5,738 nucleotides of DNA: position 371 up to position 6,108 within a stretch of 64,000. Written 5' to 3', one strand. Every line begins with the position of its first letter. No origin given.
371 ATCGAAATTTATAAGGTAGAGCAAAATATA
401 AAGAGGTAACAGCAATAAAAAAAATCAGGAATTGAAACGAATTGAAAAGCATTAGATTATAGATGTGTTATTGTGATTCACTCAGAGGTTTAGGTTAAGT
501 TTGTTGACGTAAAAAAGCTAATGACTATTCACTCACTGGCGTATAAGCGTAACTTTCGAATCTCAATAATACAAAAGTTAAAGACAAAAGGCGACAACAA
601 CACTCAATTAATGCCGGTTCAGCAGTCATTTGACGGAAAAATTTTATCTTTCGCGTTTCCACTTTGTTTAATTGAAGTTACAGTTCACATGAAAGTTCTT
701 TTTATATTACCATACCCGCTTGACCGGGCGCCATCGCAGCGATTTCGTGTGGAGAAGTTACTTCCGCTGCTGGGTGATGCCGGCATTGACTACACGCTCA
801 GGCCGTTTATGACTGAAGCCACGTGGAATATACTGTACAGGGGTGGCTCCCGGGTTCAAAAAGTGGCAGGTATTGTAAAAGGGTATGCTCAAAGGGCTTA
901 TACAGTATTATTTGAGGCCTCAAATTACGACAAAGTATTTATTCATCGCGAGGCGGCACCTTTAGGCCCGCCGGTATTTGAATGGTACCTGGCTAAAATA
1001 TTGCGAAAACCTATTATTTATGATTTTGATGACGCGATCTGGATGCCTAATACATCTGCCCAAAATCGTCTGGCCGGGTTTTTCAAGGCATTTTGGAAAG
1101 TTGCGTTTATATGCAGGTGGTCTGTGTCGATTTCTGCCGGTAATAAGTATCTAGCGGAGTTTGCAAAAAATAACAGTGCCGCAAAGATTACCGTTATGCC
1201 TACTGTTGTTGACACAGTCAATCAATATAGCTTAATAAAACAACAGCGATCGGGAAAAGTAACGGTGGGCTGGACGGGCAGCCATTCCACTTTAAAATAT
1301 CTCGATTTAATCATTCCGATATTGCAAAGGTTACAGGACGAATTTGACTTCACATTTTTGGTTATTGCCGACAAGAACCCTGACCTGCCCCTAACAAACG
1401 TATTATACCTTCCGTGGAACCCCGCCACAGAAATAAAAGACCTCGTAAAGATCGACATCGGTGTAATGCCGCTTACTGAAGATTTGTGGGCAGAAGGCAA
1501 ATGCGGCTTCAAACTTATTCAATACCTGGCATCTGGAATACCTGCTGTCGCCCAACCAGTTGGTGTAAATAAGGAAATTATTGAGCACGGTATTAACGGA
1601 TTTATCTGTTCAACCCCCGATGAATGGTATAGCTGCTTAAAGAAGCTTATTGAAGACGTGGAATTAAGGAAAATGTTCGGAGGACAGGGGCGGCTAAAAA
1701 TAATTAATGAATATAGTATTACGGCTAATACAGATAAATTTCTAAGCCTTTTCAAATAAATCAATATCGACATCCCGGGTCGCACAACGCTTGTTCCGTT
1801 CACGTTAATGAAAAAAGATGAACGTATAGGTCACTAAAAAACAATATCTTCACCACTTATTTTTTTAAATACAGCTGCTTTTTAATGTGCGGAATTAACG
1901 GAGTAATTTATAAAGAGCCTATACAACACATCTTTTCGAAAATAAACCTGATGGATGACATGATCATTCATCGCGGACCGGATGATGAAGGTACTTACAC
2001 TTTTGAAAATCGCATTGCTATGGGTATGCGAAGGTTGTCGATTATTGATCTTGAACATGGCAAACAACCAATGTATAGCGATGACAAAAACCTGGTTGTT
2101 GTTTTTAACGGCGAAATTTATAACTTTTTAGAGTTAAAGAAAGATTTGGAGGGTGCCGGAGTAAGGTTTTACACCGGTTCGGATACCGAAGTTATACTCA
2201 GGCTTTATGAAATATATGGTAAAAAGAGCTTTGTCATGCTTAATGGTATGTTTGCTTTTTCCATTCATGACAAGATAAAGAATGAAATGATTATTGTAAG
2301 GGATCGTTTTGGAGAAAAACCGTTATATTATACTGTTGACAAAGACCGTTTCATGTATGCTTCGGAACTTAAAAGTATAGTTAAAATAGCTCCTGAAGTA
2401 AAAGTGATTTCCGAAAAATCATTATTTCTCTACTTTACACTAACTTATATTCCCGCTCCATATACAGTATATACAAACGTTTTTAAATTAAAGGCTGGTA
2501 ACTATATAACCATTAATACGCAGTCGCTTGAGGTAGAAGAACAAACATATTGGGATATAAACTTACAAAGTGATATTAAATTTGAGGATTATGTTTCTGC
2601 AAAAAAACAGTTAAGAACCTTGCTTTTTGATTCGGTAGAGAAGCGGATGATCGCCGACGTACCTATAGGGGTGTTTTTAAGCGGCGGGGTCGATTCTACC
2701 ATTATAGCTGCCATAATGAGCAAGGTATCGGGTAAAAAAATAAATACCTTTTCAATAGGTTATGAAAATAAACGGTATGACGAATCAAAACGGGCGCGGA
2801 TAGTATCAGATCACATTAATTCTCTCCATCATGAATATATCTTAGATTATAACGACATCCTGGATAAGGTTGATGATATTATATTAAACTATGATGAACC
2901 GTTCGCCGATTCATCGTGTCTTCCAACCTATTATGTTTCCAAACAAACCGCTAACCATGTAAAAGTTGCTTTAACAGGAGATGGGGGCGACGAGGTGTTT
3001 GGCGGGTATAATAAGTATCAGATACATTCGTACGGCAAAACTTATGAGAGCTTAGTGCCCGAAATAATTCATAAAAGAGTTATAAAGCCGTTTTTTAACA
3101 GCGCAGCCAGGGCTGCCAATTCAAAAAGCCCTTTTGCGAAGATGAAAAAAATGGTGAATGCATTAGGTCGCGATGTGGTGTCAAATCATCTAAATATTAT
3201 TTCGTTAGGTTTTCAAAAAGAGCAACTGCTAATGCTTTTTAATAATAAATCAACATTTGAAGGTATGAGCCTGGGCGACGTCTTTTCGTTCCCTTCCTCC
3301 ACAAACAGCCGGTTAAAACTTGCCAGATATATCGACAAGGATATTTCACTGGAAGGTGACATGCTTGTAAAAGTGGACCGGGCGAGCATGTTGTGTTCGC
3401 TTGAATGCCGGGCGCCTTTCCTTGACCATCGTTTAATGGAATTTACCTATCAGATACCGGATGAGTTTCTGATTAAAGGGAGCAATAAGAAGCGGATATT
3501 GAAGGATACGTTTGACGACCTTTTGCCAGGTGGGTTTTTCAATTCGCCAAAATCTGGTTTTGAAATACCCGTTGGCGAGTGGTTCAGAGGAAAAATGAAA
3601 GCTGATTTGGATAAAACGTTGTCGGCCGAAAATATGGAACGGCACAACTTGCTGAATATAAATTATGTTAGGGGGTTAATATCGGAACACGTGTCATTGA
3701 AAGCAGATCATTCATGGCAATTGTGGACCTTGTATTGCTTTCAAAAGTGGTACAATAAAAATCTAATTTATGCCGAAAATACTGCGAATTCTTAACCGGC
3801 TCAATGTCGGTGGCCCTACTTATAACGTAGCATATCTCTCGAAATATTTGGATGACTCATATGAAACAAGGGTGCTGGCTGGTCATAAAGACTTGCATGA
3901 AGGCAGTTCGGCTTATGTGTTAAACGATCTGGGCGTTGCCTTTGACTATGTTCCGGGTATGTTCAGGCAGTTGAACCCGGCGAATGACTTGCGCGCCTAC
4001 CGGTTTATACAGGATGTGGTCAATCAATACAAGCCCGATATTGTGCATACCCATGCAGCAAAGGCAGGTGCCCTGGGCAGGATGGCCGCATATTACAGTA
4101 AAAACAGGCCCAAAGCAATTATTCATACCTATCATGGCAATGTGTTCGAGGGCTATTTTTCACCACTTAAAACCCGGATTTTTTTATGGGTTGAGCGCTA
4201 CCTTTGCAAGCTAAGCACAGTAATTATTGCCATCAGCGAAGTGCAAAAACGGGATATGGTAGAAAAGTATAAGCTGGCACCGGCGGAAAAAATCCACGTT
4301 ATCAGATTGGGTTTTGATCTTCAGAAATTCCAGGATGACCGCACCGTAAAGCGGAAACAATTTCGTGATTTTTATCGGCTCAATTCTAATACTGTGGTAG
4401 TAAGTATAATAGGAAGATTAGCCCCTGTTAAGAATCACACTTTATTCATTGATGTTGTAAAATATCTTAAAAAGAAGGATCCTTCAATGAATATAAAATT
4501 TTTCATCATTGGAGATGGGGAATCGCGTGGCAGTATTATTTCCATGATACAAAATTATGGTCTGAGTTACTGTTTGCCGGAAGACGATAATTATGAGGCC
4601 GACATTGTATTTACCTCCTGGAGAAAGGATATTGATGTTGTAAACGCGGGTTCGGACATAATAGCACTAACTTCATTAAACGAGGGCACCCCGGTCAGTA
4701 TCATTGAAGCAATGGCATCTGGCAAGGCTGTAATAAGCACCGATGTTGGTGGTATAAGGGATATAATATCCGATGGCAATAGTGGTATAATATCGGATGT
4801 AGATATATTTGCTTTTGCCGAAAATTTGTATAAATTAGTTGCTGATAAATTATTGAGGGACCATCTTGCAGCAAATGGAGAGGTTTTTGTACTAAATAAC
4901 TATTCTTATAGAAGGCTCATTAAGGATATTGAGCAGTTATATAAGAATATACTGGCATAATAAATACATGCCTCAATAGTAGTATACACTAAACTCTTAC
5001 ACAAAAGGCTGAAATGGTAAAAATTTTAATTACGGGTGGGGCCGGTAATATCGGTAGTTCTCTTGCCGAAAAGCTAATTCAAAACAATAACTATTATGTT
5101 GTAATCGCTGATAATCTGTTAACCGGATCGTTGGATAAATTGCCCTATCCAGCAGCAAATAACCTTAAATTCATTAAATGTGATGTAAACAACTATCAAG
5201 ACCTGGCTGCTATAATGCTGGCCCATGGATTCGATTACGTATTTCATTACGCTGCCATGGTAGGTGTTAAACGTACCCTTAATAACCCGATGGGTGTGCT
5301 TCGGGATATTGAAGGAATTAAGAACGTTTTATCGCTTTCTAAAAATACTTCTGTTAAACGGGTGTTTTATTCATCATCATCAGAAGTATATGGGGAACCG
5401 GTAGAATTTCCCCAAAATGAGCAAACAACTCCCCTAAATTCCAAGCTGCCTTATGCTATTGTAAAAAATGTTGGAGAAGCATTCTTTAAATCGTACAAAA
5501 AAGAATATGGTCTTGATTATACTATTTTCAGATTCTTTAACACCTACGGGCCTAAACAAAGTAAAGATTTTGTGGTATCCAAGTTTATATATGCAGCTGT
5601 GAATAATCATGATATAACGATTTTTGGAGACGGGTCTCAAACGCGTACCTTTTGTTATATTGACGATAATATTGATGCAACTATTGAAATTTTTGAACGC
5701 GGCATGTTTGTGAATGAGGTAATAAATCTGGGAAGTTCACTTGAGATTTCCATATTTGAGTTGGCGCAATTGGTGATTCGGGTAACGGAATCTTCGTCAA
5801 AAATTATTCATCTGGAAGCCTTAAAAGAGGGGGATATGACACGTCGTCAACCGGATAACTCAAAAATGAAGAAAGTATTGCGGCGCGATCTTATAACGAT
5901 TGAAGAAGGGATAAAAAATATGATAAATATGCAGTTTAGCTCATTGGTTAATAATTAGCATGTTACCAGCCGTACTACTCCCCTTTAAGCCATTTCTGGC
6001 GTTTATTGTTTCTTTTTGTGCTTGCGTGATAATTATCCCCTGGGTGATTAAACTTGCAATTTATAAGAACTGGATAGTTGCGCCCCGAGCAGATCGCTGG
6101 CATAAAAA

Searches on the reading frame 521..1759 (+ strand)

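Call 73: search_protein_families(library=pfam, proteins=[window:521-1759:+], max_evalue=0.00001)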
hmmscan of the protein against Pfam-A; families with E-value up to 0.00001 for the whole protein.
window:521-1759:+ (412 aa): 2 families
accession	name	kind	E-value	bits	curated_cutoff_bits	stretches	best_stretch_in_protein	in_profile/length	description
PF13692.12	Glyco_trans_1_4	-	6e-11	43.2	27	1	248-379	3-142/142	Glycosyl transferases group 1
PF00534.26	Glycos_transf_1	-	1.1e-09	38.5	26.4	1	258-391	27-170/172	Glycosyl transferases group 1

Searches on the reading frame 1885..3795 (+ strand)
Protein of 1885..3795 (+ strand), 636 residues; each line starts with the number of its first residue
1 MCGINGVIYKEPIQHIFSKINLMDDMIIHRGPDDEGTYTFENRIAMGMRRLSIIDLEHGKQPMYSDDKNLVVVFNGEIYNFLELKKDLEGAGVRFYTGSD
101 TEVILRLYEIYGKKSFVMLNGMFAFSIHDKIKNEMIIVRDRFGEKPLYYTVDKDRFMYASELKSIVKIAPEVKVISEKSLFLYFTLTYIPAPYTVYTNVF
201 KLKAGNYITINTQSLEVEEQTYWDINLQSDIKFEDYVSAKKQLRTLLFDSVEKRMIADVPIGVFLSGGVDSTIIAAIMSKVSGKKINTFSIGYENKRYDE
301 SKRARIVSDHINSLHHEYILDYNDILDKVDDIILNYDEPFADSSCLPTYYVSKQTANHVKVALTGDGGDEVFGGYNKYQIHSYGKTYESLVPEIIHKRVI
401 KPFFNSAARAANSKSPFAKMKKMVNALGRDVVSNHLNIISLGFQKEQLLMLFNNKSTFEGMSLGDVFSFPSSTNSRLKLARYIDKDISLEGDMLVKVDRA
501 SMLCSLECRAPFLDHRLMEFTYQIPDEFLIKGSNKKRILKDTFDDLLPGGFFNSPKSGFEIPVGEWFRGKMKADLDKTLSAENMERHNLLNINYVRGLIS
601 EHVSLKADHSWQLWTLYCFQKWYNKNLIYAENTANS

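Call 73: search_protein_families(library=pfam, proteins=[window:1885-3795:+], max_evalue=0.00001)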
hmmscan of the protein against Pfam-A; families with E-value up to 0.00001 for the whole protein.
window:1885-3795:+ (636 aa): 3 families
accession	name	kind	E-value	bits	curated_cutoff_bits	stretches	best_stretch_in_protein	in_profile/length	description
PF00733.27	Asn_synthase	-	2.7e-91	307.3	21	1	242-623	1-353/354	Asparagine synthase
PF13537.11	GATase_7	-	3e-43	147.2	25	1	49-166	2-122/123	Glutamine amidotransferase domain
PF13522.11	GATase_6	-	7.2e-41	139.7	27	1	32-161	1-130/130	Glutamine amidotransferase domain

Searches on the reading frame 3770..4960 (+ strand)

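Call 73: search_protein_families(library=pfam, proteins=[window:3770-4960:+], max_evalue=0.00001)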
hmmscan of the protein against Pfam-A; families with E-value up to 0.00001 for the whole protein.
window:3770-4960:+ (396 aa): 5 families
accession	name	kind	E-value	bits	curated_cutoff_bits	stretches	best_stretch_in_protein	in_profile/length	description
PF00534.26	Glycos_transf_1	-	9.8e-28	97.3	26.4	1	195-371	2-170/172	Glycosyl transferases group 1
PF13692.12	Glyco_trans_1_4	-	2e-25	90.1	27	1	210-359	3-142/142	Glycosyl transferases group 1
PF13439.12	Glyco_transf_4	-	3.5e-22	79.7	28.5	1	13-185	1-169/170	Glycosyltransferase Family 4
PF13579.12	Glyco_trans_4_4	-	7.5e-18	65.8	29.7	1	14-181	1-158/158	Glycosyl transferase 4-like domain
PF13477.12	Glyco_trans_4_2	-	7.8e-06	26.5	23.4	0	70-156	57-139/139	Glycosyl transferase 4-like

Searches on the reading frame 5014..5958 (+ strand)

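Call 73: search_protein_families(library=pfam, proteins=[window:5014-5958:+], max_evalue=0.00001)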
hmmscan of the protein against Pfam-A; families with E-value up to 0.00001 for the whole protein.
window:5014-5958:+ (314 aa): 7 families
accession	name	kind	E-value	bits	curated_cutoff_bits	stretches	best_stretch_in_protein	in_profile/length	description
PF01370.27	Epimerase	-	5.9e-50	170.4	20.9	1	4-240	1-240/240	NAD dependent epimerase/dehydratase family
PF16363.11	GDP_Man_Dehyd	-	7.4e-47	160.8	27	1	5-303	1-332/332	GDP-mannose 4,6 dehydratase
PF01073.25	3Beta_HSD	-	3.9e-15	56.1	22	1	5-218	1-220/280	3-beta hydroxysteroid dehydrogenase/isomerase family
PF02719.21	Polysacc_synt_2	-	3.6e-14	53.1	20.2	1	4-263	1-252/293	Polysaccharide biosynthesis protein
PF04321.23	RmlD_sub_bind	-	3.8e-12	46.3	27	1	3-287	2-260/287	RmlD substrate binding domain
PF13460.12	NAD_binding_10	-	2.3e-10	41.1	27.2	1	8-176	1-145/184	NAD(P)H-binding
PF07993.18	NAD_binding_4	-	6.4e-09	35.8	20.1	1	6-179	1-209/258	Male sterility protein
